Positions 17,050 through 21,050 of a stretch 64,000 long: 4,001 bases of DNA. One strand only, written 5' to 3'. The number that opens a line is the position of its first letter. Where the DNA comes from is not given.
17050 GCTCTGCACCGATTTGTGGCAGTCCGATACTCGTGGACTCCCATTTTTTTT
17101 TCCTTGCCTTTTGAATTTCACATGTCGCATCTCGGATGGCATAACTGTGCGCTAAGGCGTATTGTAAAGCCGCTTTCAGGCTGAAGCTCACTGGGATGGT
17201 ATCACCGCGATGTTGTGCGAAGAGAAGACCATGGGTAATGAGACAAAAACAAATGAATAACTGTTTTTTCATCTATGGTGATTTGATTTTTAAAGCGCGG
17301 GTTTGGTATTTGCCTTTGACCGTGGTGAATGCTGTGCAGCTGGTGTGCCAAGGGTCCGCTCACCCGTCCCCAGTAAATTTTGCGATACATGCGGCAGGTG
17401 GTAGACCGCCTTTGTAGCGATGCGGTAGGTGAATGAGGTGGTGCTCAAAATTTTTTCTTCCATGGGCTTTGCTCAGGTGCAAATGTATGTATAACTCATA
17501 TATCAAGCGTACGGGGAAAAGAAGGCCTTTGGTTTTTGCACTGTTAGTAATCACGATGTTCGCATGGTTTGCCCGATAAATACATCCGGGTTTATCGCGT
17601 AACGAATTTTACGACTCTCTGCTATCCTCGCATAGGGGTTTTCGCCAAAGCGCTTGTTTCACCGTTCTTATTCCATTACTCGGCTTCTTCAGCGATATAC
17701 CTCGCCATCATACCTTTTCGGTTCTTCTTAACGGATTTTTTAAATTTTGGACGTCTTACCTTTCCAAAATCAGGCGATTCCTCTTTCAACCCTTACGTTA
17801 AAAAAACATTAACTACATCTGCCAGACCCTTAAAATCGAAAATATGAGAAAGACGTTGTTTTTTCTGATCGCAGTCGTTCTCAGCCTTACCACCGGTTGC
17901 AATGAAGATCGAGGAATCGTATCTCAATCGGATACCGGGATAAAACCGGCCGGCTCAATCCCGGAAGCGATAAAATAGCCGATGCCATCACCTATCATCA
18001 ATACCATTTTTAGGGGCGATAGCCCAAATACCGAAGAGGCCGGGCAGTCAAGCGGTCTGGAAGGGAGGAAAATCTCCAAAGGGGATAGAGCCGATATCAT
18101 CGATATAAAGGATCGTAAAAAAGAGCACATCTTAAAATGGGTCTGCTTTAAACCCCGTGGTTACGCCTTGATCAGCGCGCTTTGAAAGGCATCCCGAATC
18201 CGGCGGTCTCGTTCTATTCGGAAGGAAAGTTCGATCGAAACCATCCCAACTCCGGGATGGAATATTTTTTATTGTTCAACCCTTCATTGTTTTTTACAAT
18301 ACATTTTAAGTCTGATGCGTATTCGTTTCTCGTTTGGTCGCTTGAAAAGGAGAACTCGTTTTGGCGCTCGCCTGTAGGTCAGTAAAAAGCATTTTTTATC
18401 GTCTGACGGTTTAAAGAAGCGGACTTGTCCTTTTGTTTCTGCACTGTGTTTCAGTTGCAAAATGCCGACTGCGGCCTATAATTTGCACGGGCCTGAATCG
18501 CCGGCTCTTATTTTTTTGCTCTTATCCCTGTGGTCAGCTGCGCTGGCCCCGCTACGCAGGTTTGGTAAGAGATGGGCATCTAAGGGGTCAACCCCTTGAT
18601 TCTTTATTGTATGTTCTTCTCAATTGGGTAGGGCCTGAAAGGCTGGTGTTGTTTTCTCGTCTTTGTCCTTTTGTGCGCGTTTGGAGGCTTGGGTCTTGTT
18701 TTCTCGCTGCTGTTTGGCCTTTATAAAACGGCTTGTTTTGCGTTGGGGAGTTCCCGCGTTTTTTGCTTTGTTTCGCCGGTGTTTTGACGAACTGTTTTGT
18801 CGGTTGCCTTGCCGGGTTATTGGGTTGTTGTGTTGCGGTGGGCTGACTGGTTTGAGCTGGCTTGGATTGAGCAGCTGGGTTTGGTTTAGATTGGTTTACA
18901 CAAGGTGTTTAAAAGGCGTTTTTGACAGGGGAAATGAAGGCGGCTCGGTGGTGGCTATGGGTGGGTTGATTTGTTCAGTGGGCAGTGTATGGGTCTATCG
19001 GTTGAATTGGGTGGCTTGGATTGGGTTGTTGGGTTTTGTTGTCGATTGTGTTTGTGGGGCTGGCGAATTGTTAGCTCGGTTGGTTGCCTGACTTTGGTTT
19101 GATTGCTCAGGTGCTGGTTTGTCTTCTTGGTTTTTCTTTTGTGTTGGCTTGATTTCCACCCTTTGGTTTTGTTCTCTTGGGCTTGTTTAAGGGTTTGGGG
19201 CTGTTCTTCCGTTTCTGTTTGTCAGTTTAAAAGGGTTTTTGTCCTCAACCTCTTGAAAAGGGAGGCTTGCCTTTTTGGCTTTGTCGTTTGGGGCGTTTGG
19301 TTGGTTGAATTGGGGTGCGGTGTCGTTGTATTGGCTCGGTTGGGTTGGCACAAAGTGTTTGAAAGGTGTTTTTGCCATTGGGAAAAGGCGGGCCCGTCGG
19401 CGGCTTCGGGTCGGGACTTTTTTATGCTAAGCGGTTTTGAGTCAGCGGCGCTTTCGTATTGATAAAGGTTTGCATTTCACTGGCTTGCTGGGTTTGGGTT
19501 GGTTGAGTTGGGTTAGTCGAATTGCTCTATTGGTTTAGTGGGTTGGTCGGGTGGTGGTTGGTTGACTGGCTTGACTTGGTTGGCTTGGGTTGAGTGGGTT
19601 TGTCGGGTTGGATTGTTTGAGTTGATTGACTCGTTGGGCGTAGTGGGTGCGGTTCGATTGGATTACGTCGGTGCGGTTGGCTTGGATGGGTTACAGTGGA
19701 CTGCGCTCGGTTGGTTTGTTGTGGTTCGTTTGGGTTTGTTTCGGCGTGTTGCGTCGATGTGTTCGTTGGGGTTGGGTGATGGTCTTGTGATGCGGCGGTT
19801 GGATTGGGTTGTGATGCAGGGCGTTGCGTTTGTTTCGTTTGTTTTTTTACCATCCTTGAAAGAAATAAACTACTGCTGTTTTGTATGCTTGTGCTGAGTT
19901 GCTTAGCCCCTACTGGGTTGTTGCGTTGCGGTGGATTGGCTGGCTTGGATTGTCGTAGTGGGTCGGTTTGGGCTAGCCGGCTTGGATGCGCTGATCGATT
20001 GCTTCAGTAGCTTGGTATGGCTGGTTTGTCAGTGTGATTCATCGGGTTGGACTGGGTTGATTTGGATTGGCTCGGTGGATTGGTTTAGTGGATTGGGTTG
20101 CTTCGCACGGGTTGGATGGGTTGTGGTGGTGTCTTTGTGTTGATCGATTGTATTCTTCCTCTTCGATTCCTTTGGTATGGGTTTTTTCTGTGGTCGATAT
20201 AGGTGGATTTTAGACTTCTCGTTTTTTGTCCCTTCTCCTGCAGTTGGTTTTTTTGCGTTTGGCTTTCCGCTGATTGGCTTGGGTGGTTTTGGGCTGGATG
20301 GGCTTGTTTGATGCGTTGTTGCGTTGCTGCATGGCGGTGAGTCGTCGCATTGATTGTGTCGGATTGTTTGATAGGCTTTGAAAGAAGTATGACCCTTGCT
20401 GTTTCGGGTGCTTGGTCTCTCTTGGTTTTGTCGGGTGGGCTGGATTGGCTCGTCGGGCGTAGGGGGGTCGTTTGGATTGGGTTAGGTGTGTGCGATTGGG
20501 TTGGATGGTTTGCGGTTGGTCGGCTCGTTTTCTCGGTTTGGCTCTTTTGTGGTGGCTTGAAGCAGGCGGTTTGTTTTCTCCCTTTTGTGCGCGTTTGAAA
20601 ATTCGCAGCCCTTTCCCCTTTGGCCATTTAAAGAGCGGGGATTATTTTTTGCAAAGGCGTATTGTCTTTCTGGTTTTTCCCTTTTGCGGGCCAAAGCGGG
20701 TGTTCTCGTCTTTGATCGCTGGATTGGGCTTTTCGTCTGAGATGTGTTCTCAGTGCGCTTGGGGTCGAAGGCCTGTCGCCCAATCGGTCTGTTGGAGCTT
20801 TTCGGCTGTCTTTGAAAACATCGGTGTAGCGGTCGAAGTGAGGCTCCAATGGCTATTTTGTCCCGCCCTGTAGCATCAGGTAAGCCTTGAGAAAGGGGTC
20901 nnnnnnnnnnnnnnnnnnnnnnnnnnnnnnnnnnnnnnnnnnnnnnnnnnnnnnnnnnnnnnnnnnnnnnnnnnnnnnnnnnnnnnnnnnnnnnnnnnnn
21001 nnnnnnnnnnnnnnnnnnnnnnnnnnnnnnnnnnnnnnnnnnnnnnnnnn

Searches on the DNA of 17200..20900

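Call 60: search_rna_families(source=window, start=17200, end=20900, threshold=evalue, max_evalue=5)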
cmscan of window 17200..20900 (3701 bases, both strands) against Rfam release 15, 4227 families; matches with E-value up to 5: 2.
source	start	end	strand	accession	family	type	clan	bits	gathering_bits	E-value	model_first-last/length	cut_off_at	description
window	17741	17853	-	RF01055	Molybdenum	Cis-reg; riboswitch;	-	15.4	36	4.5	1-135/135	no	Molybdenum/Tungsten riboswitch aptamer (Moco RNA motif)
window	17201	17468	+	RF01946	KCNQ1OT1_1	Gene; lncRNA;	-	8.5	70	3.4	241-464/464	no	KCNQ1 overlapping transcript 1 conserved region 1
